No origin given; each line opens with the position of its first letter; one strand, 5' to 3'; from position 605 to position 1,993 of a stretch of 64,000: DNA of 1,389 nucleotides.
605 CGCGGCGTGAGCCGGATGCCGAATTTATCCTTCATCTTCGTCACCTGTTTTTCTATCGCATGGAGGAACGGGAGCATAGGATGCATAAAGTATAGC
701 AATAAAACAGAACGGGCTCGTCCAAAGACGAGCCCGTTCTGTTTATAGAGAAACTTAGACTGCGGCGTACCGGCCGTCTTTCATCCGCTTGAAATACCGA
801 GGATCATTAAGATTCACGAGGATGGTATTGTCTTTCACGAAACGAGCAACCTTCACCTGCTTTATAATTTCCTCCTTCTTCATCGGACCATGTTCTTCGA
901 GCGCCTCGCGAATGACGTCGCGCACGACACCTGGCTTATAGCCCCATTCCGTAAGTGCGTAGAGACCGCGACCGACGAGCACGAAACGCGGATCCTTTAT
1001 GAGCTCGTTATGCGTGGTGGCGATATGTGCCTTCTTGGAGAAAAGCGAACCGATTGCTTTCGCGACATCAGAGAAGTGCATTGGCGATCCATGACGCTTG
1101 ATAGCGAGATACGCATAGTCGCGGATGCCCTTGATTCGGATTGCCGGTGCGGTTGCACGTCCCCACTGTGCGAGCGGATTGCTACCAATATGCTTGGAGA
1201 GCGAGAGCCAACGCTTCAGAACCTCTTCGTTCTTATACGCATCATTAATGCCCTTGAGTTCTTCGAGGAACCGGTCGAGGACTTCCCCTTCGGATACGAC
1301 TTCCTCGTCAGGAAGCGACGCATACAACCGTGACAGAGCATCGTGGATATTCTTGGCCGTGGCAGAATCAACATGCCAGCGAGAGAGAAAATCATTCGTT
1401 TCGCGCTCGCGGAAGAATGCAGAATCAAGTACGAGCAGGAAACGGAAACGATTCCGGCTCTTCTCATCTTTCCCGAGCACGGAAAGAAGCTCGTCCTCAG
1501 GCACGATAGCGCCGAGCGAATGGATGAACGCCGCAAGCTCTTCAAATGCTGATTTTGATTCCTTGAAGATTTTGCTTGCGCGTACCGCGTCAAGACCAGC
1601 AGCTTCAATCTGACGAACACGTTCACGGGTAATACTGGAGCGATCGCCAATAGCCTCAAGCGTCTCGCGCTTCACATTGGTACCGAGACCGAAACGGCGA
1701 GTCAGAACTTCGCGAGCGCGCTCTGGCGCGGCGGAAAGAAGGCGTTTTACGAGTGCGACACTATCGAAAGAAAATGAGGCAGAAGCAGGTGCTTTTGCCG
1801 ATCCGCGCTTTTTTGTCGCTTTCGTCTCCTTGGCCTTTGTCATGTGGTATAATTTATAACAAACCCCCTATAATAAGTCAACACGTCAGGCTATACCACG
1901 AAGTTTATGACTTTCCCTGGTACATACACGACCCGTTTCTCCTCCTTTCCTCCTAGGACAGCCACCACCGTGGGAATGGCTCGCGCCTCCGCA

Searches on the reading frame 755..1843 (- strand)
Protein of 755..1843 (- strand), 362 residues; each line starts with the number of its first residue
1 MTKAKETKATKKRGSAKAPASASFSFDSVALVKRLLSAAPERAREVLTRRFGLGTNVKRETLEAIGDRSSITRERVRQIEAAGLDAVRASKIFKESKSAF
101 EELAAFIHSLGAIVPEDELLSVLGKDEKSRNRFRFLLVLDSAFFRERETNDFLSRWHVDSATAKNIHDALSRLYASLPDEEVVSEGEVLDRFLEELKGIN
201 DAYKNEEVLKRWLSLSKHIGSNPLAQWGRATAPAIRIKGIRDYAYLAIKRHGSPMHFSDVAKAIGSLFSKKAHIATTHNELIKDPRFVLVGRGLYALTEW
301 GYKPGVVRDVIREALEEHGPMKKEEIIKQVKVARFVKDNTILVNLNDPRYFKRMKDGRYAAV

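Call 57: search_protein_families(library=ncbifam, proteins=[window:755-1843:-], max_evalue=0.00001)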
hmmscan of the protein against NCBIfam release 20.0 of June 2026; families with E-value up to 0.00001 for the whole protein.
window:755-1843:- (362 aa): 16 families
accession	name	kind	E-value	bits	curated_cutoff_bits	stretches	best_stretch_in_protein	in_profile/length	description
NF041931.2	MzaA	equivalog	1.1e-13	50.9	800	1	29-92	644-706/726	MZA anti-phage system associated sigma-70 family RNA polymerase sigma factor MzaA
NF004208.0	PRK05658.1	equivalog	5e-12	45.6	555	1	18-89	548-618/631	RNA polymerase sigma factor RpoD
TIGR02394.1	rpoS_proteo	equivalog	1.5e-11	44.3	378.7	1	17-89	201-272/285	RNA polymerase sigma factor RpoS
NF004207.0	PRK05657.1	equivalog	8.8e-11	41.7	394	1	27-89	254-315/329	RNA polymerase sigma factor RpoS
TIGR02393.1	RpoD_Cterm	equivalog_domain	3.3e-10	40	354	1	29-94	167-231/238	RNA polymerase sigma factor RpoD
TIGR02997.1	Sig70-cyanoRpoD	subfamily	1.6e-08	34.2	384.5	1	32-88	243-298/298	RNA polymerase sigma factor, RpoD/SigA family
NF004562.0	PRK05901.1-4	equivalog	2.7e-08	32.8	779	1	32-95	486-548/571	RNA polymerase sigma factor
NF006666.0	PRK09210.1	equivalog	4e-08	32.9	572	1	33-92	303-361/370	RNA polymerase sigma factor RpoD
NF005642.0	PRK07405.1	subfamily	6.4e-08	32.1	524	1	32-91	251-309/318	RNA polymerase sigma factor SigD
NF005643.0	PRK07406.1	equivalog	1.2e-07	31.1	500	1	35-89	332-385/397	RNA polymerase sigma factor RpoD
NF005785.0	PRK07598.1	equivalog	2.1e-07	30.1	554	1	32-92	344-403/415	RNA polymerase sigma factor SigC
NF005920.0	PRK07921.1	subfamily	6.8e-07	28.6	464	1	32-90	260-317/328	RNA polymerase sigma factor SigB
NF004615.0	PRK05949.1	subfamily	1.1e-06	27.8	530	1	32-90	260-317/327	RNA polymerase sigma factor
TIGR04567.1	RNAP_delt_lowGC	equivalog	1.4e-06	28.4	42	0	242-300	7-70/83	DNA-directed RNA polymerase subunit delta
NF004561.0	PRK05901.1-3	equivalog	2e-06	27.2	582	1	32-88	469-524/537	RNA polymerase sigma factor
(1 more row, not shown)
